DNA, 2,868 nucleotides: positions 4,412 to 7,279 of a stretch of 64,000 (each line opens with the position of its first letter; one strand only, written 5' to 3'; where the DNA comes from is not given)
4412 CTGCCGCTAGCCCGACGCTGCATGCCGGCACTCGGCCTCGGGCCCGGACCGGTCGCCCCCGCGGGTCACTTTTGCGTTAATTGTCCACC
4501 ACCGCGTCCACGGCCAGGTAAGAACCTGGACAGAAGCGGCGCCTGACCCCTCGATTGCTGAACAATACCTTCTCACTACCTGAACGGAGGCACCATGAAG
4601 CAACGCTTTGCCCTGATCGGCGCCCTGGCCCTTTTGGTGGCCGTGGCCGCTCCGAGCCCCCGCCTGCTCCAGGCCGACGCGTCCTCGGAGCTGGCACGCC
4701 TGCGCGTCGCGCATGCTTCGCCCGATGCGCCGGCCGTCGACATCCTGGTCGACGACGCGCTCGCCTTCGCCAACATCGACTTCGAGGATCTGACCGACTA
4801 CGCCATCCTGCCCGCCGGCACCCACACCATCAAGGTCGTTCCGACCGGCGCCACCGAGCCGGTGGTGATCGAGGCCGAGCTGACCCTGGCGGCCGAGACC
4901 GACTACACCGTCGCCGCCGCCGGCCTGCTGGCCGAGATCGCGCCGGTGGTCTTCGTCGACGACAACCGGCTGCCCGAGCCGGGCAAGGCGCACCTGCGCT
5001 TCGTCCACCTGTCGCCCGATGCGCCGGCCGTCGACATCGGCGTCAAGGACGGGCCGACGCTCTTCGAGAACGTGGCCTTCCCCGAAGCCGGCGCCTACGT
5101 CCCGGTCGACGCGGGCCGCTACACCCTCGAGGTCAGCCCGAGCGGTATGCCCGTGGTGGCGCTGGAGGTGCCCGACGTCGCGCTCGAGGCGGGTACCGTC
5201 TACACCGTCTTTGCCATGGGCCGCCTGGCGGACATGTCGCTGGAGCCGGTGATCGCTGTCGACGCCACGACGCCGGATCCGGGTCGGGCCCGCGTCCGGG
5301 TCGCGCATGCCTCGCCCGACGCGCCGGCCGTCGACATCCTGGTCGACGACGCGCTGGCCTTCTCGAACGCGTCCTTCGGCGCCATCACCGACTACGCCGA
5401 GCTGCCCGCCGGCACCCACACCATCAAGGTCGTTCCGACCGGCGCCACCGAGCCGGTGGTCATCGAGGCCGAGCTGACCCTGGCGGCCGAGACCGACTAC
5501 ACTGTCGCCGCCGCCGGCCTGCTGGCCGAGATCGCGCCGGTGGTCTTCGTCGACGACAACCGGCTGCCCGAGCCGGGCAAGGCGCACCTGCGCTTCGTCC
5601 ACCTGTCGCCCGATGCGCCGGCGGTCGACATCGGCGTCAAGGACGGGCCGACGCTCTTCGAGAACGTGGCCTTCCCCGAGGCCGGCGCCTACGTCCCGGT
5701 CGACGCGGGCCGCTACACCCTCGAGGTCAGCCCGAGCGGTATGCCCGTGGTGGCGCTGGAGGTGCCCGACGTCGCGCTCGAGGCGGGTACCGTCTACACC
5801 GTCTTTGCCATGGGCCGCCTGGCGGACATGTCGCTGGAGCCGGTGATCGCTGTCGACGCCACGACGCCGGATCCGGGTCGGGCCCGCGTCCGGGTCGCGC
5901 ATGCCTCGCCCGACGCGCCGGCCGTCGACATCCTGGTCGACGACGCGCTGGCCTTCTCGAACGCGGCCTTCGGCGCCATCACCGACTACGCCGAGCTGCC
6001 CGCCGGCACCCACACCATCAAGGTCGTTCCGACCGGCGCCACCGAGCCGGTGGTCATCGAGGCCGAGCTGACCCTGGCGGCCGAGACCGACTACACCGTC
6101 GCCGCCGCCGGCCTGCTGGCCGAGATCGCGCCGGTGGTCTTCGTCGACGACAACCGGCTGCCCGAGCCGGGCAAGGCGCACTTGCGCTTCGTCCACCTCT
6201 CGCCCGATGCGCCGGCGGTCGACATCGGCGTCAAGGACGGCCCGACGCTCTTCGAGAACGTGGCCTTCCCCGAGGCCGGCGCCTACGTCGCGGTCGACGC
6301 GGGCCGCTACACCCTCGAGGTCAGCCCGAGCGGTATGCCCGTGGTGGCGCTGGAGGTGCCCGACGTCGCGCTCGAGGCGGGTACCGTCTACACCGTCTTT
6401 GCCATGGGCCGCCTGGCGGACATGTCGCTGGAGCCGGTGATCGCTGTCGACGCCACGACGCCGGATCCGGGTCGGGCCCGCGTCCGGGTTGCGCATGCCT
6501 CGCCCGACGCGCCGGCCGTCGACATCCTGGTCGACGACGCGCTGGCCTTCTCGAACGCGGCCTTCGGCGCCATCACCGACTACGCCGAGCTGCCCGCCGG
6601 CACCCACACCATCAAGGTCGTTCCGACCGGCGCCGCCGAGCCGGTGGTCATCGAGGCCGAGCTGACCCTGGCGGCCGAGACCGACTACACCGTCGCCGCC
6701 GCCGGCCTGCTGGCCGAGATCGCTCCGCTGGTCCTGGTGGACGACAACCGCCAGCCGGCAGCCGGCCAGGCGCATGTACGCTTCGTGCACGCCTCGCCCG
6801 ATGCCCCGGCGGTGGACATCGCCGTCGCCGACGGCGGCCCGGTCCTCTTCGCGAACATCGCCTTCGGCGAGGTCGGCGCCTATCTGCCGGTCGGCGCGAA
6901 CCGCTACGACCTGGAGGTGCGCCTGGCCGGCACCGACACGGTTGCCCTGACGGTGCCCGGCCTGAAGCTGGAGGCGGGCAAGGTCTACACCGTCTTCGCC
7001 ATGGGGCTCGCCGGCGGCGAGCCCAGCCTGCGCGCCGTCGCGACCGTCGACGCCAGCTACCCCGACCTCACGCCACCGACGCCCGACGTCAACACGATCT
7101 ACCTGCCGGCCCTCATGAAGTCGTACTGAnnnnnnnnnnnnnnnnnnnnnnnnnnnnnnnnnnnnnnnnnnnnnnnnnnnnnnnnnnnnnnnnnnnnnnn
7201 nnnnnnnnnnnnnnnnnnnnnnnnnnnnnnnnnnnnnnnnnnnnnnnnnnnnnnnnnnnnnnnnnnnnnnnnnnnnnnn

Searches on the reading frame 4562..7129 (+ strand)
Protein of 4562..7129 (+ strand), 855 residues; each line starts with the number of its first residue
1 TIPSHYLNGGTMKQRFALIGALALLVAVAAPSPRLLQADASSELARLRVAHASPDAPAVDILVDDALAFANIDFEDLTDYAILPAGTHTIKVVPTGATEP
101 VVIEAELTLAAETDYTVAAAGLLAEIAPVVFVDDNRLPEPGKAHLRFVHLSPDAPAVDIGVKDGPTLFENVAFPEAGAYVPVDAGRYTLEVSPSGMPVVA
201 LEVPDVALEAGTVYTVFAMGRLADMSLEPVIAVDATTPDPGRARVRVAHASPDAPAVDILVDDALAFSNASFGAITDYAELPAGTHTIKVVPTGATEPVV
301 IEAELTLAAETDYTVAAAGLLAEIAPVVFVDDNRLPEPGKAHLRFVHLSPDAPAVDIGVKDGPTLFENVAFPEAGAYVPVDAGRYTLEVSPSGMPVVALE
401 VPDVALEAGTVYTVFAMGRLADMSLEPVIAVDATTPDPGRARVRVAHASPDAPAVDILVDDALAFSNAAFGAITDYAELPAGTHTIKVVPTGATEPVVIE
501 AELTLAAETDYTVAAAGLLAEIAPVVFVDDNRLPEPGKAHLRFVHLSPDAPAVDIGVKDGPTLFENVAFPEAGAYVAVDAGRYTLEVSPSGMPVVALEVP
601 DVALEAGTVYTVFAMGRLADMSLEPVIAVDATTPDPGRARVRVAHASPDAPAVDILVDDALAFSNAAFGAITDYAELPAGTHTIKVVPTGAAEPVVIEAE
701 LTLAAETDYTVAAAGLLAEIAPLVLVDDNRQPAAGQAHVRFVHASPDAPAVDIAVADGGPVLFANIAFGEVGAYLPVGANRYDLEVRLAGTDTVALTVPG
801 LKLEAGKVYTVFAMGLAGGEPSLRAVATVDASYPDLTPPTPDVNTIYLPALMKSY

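Call 26: search_protein_families(library=pfam, proteins=[window:4562-7129:+], max_evalue=0.0001)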
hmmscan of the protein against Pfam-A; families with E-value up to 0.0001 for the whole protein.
window:4562-7129:+ (855 aa): 2 families
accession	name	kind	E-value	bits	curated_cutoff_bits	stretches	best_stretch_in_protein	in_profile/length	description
PF14344.12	DUF4397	-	4e-209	682.8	30.6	8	639-754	1-119/119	Domain of unknown function (DUF4397)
PF17957.7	Big_7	-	7e-06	27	24.1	0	257-290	35-70/70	Bacterial Ig domain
